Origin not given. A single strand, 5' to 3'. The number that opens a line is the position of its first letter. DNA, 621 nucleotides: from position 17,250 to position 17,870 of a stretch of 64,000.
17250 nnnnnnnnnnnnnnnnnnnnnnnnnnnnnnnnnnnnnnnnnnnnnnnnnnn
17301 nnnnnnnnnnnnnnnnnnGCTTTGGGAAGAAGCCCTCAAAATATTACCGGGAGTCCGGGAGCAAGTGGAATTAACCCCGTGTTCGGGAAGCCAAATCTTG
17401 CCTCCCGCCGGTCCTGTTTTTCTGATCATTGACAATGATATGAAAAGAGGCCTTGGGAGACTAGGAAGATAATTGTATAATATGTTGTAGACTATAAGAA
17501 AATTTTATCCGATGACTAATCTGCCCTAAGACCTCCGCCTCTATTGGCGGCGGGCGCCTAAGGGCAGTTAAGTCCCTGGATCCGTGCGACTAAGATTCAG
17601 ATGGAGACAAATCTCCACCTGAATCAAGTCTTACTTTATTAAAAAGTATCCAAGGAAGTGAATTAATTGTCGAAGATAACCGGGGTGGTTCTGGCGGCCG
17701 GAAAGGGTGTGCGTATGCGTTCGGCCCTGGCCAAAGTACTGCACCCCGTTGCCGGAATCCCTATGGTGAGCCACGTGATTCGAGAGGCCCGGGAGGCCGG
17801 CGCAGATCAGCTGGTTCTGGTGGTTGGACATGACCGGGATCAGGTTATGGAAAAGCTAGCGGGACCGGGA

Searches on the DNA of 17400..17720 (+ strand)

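Call 5: search_rna_families(source=window, start=17400, end=17720, threshold=evalue, max_evalue=10, show_alignments=2)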
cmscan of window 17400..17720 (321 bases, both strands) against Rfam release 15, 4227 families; matches with E-value up to 10: 3.
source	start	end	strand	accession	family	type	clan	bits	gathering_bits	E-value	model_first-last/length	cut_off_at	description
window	17593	17632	-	RF04224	mir-9229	Gene; miRNA;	-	19.3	71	0.25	19-57/76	no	mir-9229 microRNA precursor family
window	17598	17624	-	RF01398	isrP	Gene; sRNA;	-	15.3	45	1.3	118-144/148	no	isrP Hfq binding RNA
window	17592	17626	-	RF03189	mir-1175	Gene; miRNA;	-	14.7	51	1.5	1-72/72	no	mir-1175 microRNA precursor family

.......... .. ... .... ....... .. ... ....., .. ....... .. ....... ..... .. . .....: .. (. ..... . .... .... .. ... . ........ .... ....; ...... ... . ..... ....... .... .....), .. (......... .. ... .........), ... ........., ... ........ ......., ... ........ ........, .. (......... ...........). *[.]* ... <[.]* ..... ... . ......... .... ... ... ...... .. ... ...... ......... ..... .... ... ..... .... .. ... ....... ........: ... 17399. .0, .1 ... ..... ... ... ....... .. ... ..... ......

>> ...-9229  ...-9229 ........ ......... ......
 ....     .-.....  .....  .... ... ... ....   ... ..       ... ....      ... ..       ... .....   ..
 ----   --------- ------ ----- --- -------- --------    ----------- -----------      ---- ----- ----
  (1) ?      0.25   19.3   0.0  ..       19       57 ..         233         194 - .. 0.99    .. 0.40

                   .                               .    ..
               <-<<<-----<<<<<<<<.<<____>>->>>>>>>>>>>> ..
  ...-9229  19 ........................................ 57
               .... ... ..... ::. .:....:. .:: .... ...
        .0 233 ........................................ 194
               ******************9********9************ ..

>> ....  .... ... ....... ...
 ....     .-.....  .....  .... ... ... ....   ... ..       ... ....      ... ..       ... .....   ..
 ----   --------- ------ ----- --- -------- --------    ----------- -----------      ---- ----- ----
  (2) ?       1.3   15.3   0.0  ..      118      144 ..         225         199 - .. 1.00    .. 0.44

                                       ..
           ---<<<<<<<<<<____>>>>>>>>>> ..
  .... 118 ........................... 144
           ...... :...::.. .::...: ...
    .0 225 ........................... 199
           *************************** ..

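Call 33: search_dna_similar(query=window:17502-17645:+, collection=plasmids, mode=distant, max_evalue=0.01, max_rows=20)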
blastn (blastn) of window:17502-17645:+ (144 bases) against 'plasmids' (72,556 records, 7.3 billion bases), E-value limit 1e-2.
Records with a match: 1; places in all: 2; records where one place covers at least 80% of the query: 0.
Best place of each record, by identity: 80-90% 1.
By first word of the organism name: Clostridium 1.
By predicted mobility (MOB-suite, as given by PLSDB): non-mobilizable 1.
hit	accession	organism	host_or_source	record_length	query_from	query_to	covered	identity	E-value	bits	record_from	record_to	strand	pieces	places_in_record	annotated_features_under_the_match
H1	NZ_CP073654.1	Clostridium beijerinckii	cell culture,fermentation bioreactor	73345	88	138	35%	86.3%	4e-7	62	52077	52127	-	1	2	none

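Call 35: get_annotated_region(hit=H1, flank=4000)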
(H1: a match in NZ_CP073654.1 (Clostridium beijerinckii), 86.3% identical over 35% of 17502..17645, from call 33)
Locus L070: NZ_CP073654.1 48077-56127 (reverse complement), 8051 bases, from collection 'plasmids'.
description: Clostridium beijerinckii strain DSM 791 plasmid unnamed, complete sequence
organism: Clostridium beijerinckii (NCBI taxid 1520)
taxonomy: Bacteria; Bacillota; Clostridia; Eubacteriales; Clostridiaceae; Clostridium; Clostridium beijerinckii
host: -; source: cell culture,fermentation bioreactor; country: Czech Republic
typing (MOB-suite, as given by PLSDB): non-mobilizable
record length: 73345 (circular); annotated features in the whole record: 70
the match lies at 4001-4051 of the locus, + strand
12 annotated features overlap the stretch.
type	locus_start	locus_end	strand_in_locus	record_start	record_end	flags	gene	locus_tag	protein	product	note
CDS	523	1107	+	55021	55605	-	-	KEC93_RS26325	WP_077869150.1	sigma-70 family RNA polymerase sigma factor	GO:0006352 - DNA-templated transcription initiation [Evidence IEA]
CDS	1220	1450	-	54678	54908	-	-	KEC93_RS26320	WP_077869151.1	hypothetical protein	-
CDS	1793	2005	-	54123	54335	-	-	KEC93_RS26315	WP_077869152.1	hypothetical protein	-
CDS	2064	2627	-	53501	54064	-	-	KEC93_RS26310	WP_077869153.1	helix-turn-helix domain-containing protein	-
CDS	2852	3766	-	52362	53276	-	-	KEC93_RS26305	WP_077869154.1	hypothetical protein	-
CDS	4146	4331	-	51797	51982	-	-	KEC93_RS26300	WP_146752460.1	hypothetical protein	-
CDS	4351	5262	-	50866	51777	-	-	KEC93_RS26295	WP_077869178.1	tyrosine-type recombinase/integrase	GO:0015074 - DNA integration [Evidence IEA]; GO:0006310 - DNA recombination [Evidence IEA]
CDS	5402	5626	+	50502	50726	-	-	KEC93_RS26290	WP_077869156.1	DUF1659 domain-containing protein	-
CDS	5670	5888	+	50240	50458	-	-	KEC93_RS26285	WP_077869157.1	DUF2922 domain-containing protein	-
CDS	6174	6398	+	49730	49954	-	-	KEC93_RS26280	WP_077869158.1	DUF1659 domain-containing protein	-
CDS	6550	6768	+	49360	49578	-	-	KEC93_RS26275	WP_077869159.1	DUF2922 domain-containing protein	-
CDS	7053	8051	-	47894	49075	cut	-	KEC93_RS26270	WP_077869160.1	hypothetical protein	-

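Call 37: search_dna_similar(query=window:17502-17645:+, collection=phages, mode=distant, max_evalue=0.01, max_rows=20)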
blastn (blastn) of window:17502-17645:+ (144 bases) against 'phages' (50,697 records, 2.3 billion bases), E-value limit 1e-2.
No match.

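Call 38: search_dna_similar(query=L070:3930-4052:+, collection=plasmids, mode=distant, max_evalue=0.001, max_rows=40)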
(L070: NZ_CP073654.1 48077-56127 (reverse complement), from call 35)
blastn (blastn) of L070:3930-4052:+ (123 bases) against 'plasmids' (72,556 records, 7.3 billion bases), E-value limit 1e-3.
Records with a match: 1; places in all: 3; records where one place covers at least 80% of the query: 1.
Best place of each record, by identity: >=99% 1.
By first word of the organism name: Clostridium 1.
By predicted mobility (MOB-suite, as given by PLSDB): non-mobilizable 1.
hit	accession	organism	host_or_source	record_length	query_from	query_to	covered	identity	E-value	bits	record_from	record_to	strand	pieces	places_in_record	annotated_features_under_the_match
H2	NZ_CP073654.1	Clostridium beijerinckii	cell culture,fermentation bioreactor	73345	1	123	100%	100.0%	5e-56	223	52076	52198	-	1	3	none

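Call 69: search_rna_families(sources=[L005, L006, L015, L035, L049, L051, L062, L070, L024, L069], threshold=gathering)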
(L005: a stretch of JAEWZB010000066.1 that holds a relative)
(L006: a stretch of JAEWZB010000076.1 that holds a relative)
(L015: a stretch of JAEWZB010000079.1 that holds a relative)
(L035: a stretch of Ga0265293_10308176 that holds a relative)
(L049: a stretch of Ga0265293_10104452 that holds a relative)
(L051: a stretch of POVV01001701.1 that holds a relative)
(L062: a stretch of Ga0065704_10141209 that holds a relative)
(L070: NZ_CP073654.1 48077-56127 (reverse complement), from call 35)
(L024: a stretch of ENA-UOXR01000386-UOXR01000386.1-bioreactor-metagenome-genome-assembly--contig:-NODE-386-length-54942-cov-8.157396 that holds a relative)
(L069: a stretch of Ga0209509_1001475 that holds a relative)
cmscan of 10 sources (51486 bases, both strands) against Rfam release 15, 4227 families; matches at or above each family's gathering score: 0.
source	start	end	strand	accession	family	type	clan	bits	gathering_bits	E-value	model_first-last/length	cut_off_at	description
